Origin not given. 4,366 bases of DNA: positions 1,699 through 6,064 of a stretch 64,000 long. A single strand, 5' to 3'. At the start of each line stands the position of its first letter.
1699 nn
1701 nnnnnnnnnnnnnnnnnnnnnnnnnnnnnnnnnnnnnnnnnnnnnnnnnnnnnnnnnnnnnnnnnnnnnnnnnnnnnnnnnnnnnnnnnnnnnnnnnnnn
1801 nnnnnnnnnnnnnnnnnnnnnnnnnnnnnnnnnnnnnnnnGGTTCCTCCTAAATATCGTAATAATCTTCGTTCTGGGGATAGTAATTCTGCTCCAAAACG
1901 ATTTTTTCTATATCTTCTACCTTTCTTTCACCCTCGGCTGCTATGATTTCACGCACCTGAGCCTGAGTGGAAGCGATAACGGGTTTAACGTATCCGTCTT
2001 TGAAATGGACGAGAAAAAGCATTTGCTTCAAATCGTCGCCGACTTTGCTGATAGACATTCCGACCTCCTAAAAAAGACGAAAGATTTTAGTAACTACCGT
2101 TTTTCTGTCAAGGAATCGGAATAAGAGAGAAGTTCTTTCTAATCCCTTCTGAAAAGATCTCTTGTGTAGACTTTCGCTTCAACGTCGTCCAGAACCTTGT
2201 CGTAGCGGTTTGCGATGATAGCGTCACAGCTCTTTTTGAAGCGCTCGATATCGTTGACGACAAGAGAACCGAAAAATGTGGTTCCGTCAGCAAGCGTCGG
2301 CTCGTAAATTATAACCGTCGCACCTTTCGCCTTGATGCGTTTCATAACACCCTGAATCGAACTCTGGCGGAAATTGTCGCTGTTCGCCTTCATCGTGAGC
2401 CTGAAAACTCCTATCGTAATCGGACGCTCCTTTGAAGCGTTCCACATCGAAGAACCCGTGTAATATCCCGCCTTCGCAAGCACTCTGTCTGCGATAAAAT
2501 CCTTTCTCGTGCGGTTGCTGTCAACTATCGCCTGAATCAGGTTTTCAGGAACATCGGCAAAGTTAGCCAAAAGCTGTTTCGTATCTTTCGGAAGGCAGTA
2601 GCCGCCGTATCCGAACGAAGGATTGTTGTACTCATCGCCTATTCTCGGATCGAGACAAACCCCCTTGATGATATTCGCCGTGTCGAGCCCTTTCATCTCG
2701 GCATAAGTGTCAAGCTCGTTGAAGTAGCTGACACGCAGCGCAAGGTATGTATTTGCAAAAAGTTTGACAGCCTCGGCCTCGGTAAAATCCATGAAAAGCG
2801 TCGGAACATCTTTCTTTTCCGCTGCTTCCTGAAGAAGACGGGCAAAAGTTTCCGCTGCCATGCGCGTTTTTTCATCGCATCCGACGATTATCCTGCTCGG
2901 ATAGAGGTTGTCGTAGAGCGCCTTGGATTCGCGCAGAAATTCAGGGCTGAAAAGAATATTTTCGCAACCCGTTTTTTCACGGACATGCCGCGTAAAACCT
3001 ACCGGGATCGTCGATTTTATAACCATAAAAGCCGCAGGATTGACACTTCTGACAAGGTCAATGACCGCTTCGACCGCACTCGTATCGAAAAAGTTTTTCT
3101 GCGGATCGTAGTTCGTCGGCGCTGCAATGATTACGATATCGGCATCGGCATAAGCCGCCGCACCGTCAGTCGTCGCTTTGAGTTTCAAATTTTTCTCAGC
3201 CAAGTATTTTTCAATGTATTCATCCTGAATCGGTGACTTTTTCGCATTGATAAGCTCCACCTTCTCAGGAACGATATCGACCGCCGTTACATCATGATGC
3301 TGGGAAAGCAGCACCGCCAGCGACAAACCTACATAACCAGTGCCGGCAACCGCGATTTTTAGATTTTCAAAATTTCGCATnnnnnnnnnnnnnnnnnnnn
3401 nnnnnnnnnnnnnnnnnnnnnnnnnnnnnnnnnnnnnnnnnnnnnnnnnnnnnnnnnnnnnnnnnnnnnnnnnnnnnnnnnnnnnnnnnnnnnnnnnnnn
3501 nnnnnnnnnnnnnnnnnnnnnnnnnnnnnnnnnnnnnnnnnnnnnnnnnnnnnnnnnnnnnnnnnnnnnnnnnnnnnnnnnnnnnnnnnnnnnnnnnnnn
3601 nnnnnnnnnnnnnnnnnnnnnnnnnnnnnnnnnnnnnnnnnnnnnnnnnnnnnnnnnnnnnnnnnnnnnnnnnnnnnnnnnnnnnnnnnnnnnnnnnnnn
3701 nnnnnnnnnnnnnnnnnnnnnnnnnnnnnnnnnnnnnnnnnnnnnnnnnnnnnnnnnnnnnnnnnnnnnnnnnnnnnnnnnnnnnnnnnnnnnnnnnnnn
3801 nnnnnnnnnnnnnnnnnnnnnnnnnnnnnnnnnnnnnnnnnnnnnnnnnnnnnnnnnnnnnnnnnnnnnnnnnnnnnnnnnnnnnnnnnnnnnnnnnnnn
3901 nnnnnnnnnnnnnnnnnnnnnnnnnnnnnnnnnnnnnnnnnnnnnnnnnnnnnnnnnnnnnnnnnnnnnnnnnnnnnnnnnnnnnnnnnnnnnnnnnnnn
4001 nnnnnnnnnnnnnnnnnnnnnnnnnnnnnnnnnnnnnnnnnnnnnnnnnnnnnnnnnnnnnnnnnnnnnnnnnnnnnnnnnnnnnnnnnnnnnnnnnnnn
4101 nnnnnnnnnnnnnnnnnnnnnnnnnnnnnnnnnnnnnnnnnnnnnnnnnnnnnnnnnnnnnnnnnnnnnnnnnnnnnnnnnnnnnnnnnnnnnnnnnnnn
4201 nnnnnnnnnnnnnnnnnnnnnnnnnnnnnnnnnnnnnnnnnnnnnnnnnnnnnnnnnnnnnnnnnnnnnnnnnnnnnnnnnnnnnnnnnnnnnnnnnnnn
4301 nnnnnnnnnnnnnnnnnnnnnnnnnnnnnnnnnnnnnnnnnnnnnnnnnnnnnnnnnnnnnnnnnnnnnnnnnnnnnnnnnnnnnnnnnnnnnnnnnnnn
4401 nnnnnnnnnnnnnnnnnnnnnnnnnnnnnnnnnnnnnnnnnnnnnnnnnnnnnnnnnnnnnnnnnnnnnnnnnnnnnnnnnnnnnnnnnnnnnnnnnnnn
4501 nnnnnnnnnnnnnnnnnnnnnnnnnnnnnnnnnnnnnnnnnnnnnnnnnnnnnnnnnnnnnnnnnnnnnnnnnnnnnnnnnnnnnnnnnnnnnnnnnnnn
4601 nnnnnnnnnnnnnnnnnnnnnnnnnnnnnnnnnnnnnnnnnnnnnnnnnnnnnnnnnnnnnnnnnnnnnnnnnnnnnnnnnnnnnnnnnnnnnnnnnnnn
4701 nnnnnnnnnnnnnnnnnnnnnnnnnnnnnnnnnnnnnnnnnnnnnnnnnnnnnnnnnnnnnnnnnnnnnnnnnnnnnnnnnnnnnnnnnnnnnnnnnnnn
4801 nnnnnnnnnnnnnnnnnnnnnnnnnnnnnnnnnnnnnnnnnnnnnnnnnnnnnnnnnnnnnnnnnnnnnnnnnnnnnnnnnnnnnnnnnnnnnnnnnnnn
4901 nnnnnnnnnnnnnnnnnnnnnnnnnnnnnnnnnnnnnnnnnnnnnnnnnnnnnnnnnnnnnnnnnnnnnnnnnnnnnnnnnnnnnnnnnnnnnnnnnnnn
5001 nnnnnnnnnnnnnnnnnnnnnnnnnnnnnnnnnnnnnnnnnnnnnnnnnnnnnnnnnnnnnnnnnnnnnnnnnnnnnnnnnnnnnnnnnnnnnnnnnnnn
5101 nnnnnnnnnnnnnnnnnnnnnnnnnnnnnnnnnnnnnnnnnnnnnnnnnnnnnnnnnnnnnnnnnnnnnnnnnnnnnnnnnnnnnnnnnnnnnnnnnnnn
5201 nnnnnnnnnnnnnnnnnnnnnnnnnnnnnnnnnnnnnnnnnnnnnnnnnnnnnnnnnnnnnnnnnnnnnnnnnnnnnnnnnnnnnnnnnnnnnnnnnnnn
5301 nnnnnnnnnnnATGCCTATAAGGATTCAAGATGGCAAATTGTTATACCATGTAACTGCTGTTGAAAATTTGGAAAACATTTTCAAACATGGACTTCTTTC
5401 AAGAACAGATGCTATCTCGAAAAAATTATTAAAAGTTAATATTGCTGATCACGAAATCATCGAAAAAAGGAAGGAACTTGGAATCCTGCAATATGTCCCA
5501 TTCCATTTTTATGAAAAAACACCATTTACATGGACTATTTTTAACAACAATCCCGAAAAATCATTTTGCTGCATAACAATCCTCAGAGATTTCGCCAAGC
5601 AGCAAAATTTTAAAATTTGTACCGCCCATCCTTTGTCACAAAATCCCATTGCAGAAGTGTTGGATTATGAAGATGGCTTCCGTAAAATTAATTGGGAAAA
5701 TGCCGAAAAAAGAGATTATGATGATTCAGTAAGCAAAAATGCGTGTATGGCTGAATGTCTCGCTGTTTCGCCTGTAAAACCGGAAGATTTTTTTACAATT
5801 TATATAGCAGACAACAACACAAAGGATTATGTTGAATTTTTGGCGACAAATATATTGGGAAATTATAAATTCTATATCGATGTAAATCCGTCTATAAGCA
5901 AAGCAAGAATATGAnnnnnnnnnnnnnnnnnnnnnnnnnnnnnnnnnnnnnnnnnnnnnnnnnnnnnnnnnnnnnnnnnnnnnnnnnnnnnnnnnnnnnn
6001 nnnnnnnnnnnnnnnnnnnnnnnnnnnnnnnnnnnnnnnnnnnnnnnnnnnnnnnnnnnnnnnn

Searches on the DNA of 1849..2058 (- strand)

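Call 71: search_rna_families(source=L054, start=6860, end=7160, threshold=evalue, max_evalue=10)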
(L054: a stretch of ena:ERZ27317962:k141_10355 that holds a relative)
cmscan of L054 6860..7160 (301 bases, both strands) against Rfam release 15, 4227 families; matches with E-value up to 10: 4.
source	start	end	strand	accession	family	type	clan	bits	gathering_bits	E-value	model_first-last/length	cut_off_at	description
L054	7050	7110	-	RF01504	Afu_254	Gene; sRNA;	-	14.2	60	6.3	1-158/158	no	A. fumigatus sRNA Afu_254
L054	6875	6895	+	RF01306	sR52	Gene; snRNA; snoRNA; CD-box;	-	11.1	50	6.5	38-60/60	no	Small nucleolar RNA sR52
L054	7056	7137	+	RF01185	snR75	Gene; snRNA; snoRNA; CD-box;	CL00045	10.3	40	9.5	1-88/88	no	Small nucleolar RNA snR75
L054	6908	7012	+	RF02173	SMAD5-AS1_1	Gene; lncRNA;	-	7.9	45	7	157-263/263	no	SMAD5 antisense RNA 1 conserved region 1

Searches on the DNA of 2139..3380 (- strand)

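Call 70: search_rna_families(source=L040, start=6500, end=6720, threshold=evalue, max_evalue=10)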
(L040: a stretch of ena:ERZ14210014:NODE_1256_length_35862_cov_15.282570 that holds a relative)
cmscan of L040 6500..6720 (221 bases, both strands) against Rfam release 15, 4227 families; matches with E-value up to 10: 15.
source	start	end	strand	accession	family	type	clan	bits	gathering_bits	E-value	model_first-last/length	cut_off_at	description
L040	6603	6669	-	RF03849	MIR1219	Gene; miRNA;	-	20.2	79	0.074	1-82/82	no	MIR1219 microRNA precursor family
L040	6643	6720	+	RF03089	cold-seep-1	Gene; sRNA;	-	17.8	125.8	0.3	1-82/152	3'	cold-seep-1 RNA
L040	6600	6660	-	RF00264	SNORA64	Gene; snRNA; snoRNA; HACA-box;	CL00041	16.4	35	0.25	1-133/133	no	Small nucleolar RNA SNORA64/SNORA10 family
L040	6603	6669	+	RF03849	MIR1219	Gene; miRNA;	-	15.6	79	1.4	1-82/82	no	MIR1219 microRNA precursor family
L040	6605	6627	+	RF02568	UptR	Gene; sRNA;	-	14.9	100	3.8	69-91/92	no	Escherichia coli small RNA (uptR) gene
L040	6606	6666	+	RF03734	mir-4773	Gene; miRNA;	-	14.9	100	4.2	1-78/78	no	mir-4773 microRNA precursor family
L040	6606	6666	-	RF03734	mir-4773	Gene; miRNA;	-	14.8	100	4.5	1-78/78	no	mir-4773 microRNA precursor family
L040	6604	6668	-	RF03872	MIR6426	Gene; miRNA;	-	14.7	96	2.9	1-84/84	no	MIR6426 microRNA precursor family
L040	6605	6667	+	RF03872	MIR6426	Gene; miRNA;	-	14.6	96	3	1-84/84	no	MIR6426 microRNA precursor family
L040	6607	6665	+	RF03265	mir-1460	Gene; miRNA;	-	14.6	74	7.7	1-91/91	no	mir-1460 microRNA precursor family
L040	6647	6708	+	RF02980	freshwater-2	Cis-reg;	-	14.4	49.9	5.9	1-84/84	no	freshwater-2 RNA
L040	6597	6677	-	RF04204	mir-3473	Gene; miRNA;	-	14.1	71.8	2.9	1-78/78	no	mir-3473 microRNA precursor family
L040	6508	6595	-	RF03155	TD-1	Cis-reg;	CL00124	12.8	64.5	9.4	1-120/120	no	TD-1 RNA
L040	6601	6693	+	RF02837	anti-hemB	Gene; sRNA;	-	12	49.5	2.1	1-81/81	no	Burkholderia RNA 7 (anti-hemB)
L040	6500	6632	+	RF01389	isrF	Gene; sRNA;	-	6.2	40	7.3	122-292/292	5'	isrF Hfq binding RNA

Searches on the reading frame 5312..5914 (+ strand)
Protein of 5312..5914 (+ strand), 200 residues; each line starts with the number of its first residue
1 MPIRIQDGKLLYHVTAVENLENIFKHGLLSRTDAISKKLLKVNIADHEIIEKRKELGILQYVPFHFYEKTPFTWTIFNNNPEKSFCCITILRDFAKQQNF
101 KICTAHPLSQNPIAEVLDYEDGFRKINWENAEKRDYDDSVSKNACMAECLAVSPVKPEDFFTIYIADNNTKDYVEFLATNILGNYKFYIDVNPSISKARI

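Call 8: search_protein_families(library=pfam, proteins=[window:5312-5914:+])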
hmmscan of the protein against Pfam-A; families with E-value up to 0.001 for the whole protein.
window:5312-5914:+ (200 aa): 1 family
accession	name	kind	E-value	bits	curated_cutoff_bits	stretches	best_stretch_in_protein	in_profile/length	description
PF14487.12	DarT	-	2e-20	73.8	22.5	1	12-176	1-181/201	ssDNA thymidine ADP-ribosyltransferase, DarT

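Call 13: find_encoding_contigs(protein=window:5312-5914:+, flank=10000, max_places=10)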
Protein window:5312-5914:+ (200 aa): 24 contigs read that carry it; 10 places shown.
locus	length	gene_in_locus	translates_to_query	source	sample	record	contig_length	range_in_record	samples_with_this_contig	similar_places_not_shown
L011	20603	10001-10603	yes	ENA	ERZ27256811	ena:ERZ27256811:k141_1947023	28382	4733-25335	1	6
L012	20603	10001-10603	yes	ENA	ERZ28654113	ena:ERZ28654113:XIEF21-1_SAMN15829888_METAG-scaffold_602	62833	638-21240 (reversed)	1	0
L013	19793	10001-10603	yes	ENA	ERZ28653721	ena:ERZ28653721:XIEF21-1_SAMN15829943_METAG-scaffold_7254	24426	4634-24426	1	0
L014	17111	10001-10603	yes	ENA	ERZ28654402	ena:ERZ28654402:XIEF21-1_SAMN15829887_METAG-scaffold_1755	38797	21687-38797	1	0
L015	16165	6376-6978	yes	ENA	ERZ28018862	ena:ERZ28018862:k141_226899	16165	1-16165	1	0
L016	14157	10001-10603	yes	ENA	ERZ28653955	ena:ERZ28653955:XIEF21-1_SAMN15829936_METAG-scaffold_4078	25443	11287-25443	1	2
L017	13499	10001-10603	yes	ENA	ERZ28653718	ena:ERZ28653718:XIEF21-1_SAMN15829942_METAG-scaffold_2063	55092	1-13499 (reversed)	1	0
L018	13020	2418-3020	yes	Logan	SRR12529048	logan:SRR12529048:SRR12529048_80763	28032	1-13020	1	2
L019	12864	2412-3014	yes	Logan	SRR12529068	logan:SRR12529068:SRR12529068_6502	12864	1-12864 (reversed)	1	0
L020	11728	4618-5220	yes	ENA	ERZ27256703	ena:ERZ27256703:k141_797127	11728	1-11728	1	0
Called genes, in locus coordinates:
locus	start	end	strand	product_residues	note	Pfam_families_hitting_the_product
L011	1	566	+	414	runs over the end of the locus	-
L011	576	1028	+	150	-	PF00436:SSB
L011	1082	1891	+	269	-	PF01066:CDP-OH_P_transf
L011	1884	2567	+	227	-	PF01980:TrmO_N, PF18389:TrmO_C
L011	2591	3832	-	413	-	PF13623:SurA_N_2, PF13624:SurA_N_3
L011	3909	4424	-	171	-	PF01195:Pept_tRNA_hydro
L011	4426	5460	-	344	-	-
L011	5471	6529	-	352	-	-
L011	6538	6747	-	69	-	-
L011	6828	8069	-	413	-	PF01210:NAD_Gly3P_dh_N (weak), PF03721:UDPG_MGDP_dh_N, PF00984:UDPG_MGDP_dh, PF03720:UDPG_MGDP_dh_C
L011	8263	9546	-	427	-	PF13173:AAA_14, PF13635:DUF4143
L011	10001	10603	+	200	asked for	PF14487:DarT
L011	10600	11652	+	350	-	PF01661:Macro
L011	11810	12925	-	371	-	PF02350:Epimerase_2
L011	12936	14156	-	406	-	PF03721:UDPG_MGDP_dh_N, PF00984:UDPG_MGDP_dh, PF03720:UDPG_MGDP_dh_C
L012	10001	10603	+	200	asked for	PF14487:DarT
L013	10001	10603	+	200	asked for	PF14487:DarT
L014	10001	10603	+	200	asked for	PF14487:DarT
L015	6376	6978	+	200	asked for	PF14487:DarT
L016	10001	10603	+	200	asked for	PF14487:DarT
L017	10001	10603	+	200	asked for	PF14487:DarT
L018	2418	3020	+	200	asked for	PF14487:DarT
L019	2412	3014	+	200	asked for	PF14487:DarT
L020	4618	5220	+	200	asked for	PF14487:DarT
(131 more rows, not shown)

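Call 40: search_protein_families(library=padloc, proteins=[window:5312-5914:+], max_evalue=0.001)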
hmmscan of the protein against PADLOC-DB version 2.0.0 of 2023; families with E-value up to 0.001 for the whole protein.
window:5312-5914:+ (200 aa): 1 family
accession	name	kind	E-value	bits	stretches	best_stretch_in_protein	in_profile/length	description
PDLC02991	DarT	-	8.4e-30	102.1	1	6-193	7-192/196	-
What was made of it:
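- On DarTG toxin-antitoxin (neighbouring cassette): The two ORFs overlap, at 5911-5914 (calls 8, 40).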
